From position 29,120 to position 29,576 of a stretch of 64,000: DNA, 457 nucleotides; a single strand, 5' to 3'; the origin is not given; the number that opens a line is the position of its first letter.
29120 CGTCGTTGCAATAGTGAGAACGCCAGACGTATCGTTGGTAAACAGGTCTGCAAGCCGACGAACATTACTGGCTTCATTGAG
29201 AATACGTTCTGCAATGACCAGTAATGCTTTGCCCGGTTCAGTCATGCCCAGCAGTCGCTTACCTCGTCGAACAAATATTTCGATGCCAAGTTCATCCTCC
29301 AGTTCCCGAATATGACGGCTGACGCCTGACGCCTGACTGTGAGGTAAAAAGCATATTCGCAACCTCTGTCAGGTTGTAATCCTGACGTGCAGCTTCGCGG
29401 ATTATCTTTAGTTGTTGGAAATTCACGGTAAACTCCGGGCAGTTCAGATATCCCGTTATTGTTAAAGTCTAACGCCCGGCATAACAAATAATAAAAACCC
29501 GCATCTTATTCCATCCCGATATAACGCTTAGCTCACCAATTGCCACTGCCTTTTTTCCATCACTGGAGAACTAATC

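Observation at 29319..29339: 7-bp tandem-repeat expansion frameshifts the sulfur regulator gene cbl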

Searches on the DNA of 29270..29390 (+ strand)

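Call 4: search_dna_similar(query=window:29270-29390:+, collection=ecoli_genomes, mode=near, max_rows=40)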
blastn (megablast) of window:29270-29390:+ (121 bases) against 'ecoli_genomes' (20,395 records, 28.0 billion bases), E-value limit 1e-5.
Records with a match: 5419; places in all: 5427; records where one place covers at least 80% of the query: 5417.
Genomes with a match: 5417 of 5426; with a place that covers at least 80% of the query: 5415. Places per genome that has any: lowest 1, median 1, highest 2. On chromosomes: 5423 places; on plasmids: 4.
Best place of each record, by identity: >=99% 28; 95-99% 2; 90-95% 5388; 80-90% 1.
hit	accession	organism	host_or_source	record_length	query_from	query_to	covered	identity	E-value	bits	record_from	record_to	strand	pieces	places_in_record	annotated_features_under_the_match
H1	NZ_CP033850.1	Escherichia coli strain FDAARGOS_497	Homo sapiens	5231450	1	121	100%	100.0%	6e-56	224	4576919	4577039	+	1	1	cbl: HTH-type transcriptional regulator Cbl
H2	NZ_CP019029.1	Escherichia coli strain Ecol_881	Homo sapiens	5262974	1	121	100%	100.0%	6e-56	224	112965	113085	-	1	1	cbl: HTH-type transcriptional regulator Cbl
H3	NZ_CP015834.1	Escherichia coli strain MS6198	Homo sapiens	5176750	1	121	100%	100.0%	6e-56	224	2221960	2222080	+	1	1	cbl: HTH-type transcriptional regulator Cbl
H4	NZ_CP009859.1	Escherichia coli strain ECONIH1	rectal swab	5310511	1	121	100%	100.0%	6e-56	224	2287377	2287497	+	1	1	cbl: HTH-type transcriptional regulator Cbl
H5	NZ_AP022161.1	Escherichia coli strain WP5-S18-ESBL-08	-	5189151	1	121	100%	100.0%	6e-56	224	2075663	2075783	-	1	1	cbl: HTH-type transcriptional regulator Cbl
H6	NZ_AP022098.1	Escherichia coli strain WP4-S18-ESBL-09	-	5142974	1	121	100%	100.0%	6e-56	224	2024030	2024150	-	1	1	cbl: HTH-type transcriptional regulator Cbl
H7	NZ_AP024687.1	Escherichia coli strain FUJ80154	Homo sapiens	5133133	1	121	100%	100.0%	6e-56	224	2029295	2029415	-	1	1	cbl: HTH-type transcriptional regulator Cbl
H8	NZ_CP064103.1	Escherichia coli strain IR53017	Homo sapiens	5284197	1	121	100%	100.0%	6e-56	224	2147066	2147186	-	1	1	cbl: HTH-type transcriptional regulator Cbl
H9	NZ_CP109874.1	Escherichia coli strain EC488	Homo sapiens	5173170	1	121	100%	100.0%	6e-56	224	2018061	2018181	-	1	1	cbl: HTH-type transcriptional regulator Cbl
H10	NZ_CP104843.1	Escherichia coli strain DFL.5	pantropical spotted dolphin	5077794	1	121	100%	100.0%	6e-56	224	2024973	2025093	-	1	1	cbl: HTH-type transcriptional regulator Cbl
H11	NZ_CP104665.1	Escherichia coli strain 2021CK-00607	Homo sapiens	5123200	1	121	100%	100.0%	6e-56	224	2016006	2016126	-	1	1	cbl: HTH-type transcriptional regulator Cbl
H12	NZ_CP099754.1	Escherichia coli strain 806883-9-2019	Homo sapiens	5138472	1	121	100%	100.0%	6e-56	224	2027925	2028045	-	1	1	cbl: HTH-type transcriptional regulator Cbl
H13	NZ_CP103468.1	Escherichia coli strain 4973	Homo sapiens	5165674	1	121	100%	100.0%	6e-56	224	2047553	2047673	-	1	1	cbl: HTH-type transcriptional regulator Cbl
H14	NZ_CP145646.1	Escherichia coli strain S1-IND-02-A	Homo sapiens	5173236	1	121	100%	100.0%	6e-56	224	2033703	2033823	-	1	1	cbl: HTH-type transcriptional regulator Cbl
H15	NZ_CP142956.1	Escherichia coli strain EC200461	Homo sapiens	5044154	1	121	100%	100.0%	6e-56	224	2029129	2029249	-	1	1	cbl: HTH-type transcriptional regulator Cbl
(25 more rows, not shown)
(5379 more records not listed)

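Call 5: get_annotated_region(hit=H3, flank=4000)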
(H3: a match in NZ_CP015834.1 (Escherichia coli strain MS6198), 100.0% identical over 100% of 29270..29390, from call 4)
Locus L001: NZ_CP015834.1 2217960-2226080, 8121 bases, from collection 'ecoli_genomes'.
description: Escherichia coli strain MS6198 chromosome, complete genome
organism: Escherichia coli strain MS6198 (NCBI taxid 562)
replicon: chromosome; assembly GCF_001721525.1
host: Homo sapiens; source: urine; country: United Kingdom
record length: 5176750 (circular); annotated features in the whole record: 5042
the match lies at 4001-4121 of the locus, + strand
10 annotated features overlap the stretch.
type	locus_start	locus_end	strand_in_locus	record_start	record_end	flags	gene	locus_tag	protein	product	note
CDS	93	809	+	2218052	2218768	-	yeeN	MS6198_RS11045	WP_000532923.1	YebC/PmpR family DNA-binding transcriptional regulator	-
tRNA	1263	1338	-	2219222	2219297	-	-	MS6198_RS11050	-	tRNA-Asn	-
CDS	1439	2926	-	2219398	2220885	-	yeeO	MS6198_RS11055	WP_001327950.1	toxic metabolite efflux MATE transporter YeeO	-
tRNA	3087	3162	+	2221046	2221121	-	-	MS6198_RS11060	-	tRNA-Asn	-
CDS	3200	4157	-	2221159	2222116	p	cbl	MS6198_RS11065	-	HTH-type transcriptional regulator Cbl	frameshifted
CDS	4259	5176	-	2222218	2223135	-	nac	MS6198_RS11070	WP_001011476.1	nitrogen assimilation transcriptional regulator NAC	-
tRNA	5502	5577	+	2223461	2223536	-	-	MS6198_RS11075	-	tRNA-Asn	-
CDS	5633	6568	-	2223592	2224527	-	ldtA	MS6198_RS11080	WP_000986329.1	L,D-transpeptidase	-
CDS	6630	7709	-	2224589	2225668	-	cobT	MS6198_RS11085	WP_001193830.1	nicotinate-nucleotide--dimethylbenzimidazole phosphoribosyltransferase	-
CDS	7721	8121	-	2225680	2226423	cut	cobS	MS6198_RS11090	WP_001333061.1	adenosylcobinamide-GDP ribazoletransferase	-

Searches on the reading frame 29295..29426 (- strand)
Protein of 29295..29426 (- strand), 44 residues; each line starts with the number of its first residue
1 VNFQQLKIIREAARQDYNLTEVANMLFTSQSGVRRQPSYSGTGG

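Call 23: search_protein_families(proteins=[window:29295-29426:-], library=ncbifam)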
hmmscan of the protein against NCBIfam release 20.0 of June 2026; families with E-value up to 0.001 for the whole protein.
seq(44 aa): 3 families
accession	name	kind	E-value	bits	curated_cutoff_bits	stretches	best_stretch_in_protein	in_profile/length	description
NF009324.0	PRK12679.1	equivalog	2.6e-18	66.2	491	1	1-35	1-35/316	HTH-type transcriptional regulator Cbl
NF009327.0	PRK12684.1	subfamily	5.8e-11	42.2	402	1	1-36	1-36/313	CysB family HTH-type transcriptional regulator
NF009326.0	PRK12681.1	equivalog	5.5e-07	29.3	436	1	1-36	1-36/324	HTH-type transcriptional regulator CysB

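Call 45: list_cluster_members(proteins=[window:29295-29426:-, window:28472-29362:-, window:28472-29245:-, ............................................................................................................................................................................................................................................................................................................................, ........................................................])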
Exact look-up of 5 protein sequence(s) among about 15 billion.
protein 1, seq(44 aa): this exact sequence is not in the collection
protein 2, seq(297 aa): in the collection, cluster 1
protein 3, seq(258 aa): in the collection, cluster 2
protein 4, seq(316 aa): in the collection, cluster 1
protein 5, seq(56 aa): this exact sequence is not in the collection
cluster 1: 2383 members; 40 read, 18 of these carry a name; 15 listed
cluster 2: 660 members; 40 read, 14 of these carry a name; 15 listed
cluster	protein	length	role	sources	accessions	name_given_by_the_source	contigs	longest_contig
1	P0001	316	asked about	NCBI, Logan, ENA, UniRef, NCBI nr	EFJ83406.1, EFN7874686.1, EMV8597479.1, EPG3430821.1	HTH-type transcriptional regulator Cbl [Escherichia coli] | HTH-type transcriptional regulator Cbl n=1 Tax=Escherichia coli TaxID=562 ...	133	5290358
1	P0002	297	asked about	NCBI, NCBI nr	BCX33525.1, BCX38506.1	CysB family transcriptional regulator [Escherichia coli]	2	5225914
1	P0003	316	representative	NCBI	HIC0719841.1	TPA: HTH-type transcriptional regulator Cbl [Escherichia coli]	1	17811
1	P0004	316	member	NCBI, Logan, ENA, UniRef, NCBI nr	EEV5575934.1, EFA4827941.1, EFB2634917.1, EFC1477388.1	HTH-type transcriptional regulator Cbl [Escherichia coli] | HTH-type transcriptional regulator Cbl n=1 Tax=Escherichia coli TaxID=562 ...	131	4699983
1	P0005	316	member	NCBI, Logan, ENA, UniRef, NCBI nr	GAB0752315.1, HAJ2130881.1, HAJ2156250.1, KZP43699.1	HTH-type transcriptional regulator Cbl [Escherichia coli] | HTH-type transcriptional regulator Cbl n=1 Tax=Enterobacteriaceae TaxID=543 ...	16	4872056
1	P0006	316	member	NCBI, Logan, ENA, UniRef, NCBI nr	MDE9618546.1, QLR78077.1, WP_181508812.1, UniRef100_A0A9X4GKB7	HTH-type transcriptional regulator Cbl [Citrobacter freundii] | HTH-type transcriptional regulator Cbl n=1 Tax=Citrobacter portucalensis TaxID=1639133 ... | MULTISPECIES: HTH-type transcriptional regulator Cbl [Citrobacter freundii complex]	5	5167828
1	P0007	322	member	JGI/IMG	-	LysR family cys regulon transcriptional activator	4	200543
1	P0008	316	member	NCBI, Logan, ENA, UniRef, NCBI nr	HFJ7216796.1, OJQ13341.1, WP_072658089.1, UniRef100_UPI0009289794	TPA: HTH-type transcriptional regulator Cbl [Escherichia coli] | HTH-type transcriptional regulator Cbl n=1 Tax=Escherichia coli TaxID=562 ... | HTH-type transcriptional regulator Cbl [Escherichia coli]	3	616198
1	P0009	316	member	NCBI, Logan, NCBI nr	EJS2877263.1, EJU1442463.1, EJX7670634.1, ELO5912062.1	HTH-type transcriptional regulator Cbl [Escherichia coli]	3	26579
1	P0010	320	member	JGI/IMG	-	LysR family transcriptional regulator, cys regulon transcriptional activator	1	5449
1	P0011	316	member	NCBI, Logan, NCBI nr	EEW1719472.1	HTH-type transcriptional regulator Cbl [Escherichia coli]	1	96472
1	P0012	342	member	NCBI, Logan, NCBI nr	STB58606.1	transcriptional regulator Cbl [Citrobacter freundii]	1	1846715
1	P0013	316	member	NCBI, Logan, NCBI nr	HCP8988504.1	TPA: HTH-type transcriptional regulator Cbl [Escherichia coli] | HTH-type transcriptional regulator Cbl [Escherichia coli]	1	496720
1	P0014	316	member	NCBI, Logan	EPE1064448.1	HTH-type transcriptional regulator Cbl [Escherichia coli]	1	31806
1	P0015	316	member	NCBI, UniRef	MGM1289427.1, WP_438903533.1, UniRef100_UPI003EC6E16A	HTH-type transcriptional regulator Cbl [Escherichia coli] | HTH-type transcriptional regulator Cbl n=1 Tax=Escherichia coli TaxID=562 ...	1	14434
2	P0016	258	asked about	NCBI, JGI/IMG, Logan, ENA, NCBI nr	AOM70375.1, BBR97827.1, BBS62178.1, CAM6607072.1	HTH-type transcriptional regulator cbl [Escherichia coli]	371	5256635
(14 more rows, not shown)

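Call 46: find_encoding_contigs(protein=P0002, flank=3000, max_places=4)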
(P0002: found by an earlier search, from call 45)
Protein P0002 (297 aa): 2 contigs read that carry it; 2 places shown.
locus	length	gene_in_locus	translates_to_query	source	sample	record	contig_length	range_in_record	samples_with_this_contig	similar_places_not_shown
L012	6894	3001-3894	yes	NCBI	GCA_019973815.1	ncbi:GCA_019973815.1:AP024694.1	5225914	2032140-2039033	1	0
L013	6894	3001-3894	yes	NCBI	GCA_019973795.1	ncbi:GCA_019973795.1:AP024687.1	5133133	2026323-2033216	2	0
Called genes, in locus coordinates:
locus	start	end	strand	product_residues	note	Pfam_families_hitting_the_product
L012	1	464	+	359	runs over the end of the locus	PF02277:DBI_PRT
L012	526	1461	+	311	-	PF03734:YkuD, PF17969:Ldt_C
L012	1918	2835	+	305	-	PF00126:HTH_1, PF03466:LysR_substrate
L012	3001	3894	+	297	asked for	PF00126:HTH_1 (weak), PF03466:LysR_substrate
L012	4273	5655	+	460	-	PF01554:MatE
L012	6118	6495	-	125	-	PF03400:DDE_Tnp_IS1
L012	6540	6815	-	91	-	PF03811:Zn_ribbon_InsA, PF12759:HTH_Tnp_IS1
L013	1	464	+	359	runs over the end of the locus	PF02277:DBI_PRT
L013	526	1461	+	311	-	PF03734:YkuD, PF17969:Ldt_C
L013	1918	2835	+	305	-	PF00126:HTH_1, PF03466:LysR_substrate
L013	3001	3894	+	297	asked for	PF00126:HTH_1 (weak), PF03466:LysR_substrate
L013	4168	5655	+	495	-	PF01554:MatE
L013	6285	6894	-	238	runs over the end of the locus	PF20772:TACO1_YebC_N, PF01709:Transcrip_reg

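Call 47: find_encoding_contigs(protein=P0016, flank=10000, max_places=10)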
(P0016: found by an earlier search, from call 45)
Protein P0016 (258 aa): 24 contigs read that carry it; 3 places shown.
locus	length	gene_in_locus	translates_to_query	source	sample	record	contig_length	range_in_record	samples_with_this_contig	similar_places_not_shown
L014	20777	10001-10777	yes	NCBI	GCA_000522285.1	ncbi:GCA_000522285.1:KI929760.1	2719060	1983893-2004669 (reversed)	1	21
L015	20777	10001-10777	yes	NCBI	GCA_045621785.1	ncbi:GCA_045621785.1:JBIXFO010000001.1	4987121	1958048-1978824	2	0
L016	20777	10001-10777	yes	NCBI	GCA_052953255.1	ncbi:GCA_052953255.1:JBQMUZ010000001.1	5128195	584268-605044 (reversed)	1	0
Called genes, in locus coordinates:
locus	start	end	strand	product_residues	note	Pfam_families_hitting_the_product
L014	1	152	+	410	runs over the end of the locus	PF01507:PAPS_reduct (weak), PF11922:DUF3440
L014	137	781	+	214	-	-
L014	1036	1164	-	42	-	-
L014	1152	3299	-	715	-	PF07715:Plug, PF00593:TonB_dep_Rec_b-barrel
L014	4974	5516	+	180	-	PF02283:CobU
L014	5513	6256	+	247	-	PF02654:CobS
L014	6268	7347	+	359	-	PF02277:DBI_PRT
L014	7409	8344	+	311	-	PF03734:YkuD, PF17969:Ldt_C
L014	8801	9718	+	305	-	PF00126:HTH_1, PF03466:LysR_substrate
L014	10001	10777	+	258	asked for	PF03466:LysR_substrate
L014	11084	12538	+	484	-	PF01554:MatE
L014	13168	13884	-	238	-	PF20772:TACO1_YebC_N, PF01709:Transcrip_reg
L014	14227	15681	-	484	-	PF10423:AMNp_N, PF01048:PNP_UDP_1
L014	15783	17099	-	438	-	PF00083:Sugar_tr, PF07690:MFS_1, PF00083:Sugar_tr (weak), PF07690:MFS_1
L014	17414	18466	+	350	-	PF01075:Glyco_transf_9 (weak)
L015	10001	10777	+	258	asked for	PF03466:LysR_substrate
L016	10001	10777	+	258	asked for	PF03466:LysR_substrate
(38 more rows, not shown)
